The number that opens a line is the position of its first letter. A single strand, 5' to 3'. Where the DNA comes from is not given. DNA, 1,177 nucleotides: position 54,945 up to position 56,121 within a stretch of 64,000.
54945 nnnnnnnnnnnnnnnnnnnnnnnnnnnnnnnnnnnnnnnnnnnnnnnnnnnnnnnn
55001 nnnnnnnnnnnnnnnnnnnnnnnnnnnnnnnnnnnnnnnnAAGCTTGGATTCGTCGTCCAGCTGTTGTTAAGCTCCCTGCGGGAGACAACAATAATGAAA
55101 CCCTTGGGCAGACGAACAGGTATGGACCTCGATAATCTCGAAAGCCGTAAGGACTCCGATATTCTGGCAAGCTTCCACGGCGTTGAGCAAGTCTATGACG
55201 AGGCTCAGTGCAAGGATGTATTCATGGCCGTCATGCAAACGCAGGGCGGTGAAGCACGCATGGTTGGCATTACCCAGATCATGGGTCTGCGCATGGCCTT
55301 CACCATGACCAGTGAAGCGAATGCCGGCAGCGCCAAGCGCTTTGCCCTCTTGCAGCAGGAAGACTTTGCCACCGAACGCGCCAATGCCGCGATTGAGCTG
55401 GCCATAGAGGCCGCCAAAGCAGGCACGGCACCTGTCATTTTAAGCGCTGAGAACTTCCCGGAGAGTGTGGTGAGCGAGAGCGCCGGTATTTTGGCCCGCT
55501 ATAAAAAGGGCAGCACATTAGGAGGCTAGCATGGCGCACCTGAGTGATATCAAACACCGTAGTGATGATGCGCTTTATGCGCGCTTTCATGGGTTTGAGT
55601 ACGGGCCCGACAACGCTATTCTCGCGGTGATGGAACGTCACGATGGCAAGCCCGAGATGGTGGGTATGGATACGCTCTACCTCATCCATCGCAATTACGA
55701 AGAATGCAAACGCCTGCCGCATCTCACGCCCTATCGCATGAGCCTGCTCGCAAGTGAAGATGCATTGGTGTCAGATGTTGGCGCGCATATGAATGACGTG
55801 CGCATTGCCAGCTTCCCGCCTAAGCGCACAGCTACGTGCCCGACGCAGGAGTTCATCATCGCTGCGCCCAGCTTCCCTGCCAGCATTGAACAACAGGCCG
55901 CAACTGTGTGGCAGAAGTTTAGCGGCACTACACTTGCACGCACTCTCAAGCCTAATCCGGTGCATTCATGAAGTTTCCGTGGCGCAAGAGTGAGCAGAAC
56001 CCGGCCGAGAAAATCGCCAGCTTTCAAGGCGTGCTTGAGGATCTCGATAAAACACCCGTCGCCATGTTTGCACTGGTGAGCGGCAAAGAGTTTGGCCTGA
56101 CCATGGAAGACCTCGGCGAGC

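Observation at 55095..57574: Six-gene translationally coupled operon of small unknown proteins, four of them paralogs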

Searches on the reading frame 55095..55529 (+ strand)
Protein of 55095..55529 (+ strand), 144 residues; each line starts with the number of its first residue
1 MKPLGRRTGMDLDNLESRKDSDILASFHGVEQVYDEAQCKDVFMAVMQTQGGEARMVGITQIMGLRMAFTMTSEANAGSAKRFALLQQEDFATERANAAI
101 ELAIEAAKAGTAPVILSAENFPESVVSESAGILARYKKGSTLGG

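Call 3: search_protein_families(library=pfam, proteins=[window:55095-55529:+], max_evalue=1)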
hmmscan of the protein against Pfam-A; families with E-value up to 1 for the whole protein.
window:55095-55529:+ (144 aa): 0 families

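Call 4: search_protein_families(library=phrogs, proteins=[window:55095-55529:+], max_evalue=1)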
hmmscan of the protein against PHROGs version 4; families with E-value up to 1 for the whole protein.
window:55095-55529:+ (144 aa): 1 family
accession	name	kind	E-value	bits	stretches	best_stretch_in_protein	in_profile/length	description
phrog_19720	-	unknown function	0.015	16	1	95-138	13-56/213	-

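Call 63: list_cluster_members(proteins=[window:55095-55526:+, window:55531-55968:+, window:55968-56369:+, window:56375-56767:+, window:56767-57057:+, window:57158-57571:+])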
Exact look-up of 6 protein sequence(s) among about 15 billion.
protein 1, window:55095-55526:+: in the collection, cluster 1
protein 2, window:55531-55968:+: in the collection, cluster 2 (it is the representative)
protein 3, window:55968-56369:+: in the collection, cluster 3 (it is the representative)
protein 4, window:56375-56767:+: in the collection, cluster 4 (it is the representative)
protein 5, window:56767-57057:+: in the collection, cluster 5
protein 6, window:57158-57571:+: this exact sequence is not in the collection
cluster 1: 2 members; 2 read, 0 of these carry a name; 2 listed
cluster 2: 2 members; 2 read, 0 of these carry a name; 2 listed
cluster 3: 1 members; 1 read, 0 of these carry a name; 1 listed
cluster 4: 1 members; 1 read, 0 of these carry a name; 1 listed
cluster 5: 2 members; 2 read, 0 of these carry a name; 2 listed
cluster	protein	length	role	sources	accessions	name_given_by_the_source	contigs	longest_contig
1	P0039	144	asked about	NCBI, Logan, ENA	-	-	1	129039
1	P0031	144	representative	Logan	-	-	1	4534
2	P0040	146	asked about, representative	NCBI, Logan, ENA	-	-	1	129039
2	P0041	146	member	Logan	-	-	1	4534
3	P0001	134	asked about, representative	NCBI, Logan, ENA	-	-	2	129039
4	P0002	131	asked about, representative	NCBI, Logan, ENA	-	-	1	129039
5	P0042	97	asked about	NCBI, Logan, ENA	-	-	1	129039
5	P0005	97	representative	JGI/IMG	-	-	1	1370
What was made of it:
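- There are no database names and no family matches (calls 3, 63).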

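Call 65: search_protein_families(library=ncbifam, proteins=[window:55095-55526:+], max_evalue=1)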
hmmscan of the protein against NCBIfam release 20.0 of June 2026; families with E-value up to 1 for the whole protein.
window:55095-55526:+ (144 aa): 0 families

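Call 66: search_protein_families(library=padloc, proteins=[window:55095-55526:+], max_evalue=1)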
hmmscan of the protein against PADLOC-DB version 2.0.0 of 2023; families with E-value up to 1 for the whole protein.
window:55095-55526:+ (144 aa): 0 families

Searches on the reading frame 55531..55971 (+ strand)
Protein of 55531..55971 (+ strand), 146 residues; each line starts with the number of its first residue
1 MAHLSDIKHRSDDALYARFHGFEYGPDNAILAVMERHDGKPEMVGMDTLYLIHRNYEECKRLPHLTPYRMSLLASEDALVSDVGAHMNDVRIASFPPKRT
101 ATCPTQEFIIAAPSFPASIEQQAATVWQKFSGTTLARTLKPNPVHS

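Call 3: search_protein_families(library=pfam, proteins=[window:55531-55971:+], max_evalue=1)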
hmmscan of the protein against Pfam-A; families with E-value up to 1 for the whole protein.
window:55531-55971:+ (146 aa): 1 family
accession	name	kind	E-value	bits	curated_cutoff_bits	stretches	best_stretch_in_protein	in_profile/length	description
PF10735.14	DUF2526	-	0.19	12.5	25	0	76-93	12-29/77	Protein of unknown function (DUF2526)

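Call 4: search_protein_families(library=phrogs, proteins=[window:55531-55971:+], max_evalue=1)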
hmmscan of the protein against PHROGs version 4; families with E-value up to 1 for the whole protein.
window:55531-55971:+ (146 aa): 0 families

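Call 65: search_protein_families(library=ncbifam, proteins=[window:55531-55968:+], max_evalue=1)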
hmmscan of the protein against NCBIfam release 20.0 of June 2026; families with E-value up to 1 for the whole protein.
window:55531-55968:+ (146 aa): 0 families

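Call 66: search_protein_families(library=padloc, proteins=[window:55531-55968:+], max_evalue=1)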
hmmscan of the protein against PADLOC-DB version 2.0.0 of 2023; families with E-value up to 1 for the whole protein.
window:55531-55968:+ (146 aa): 0 families
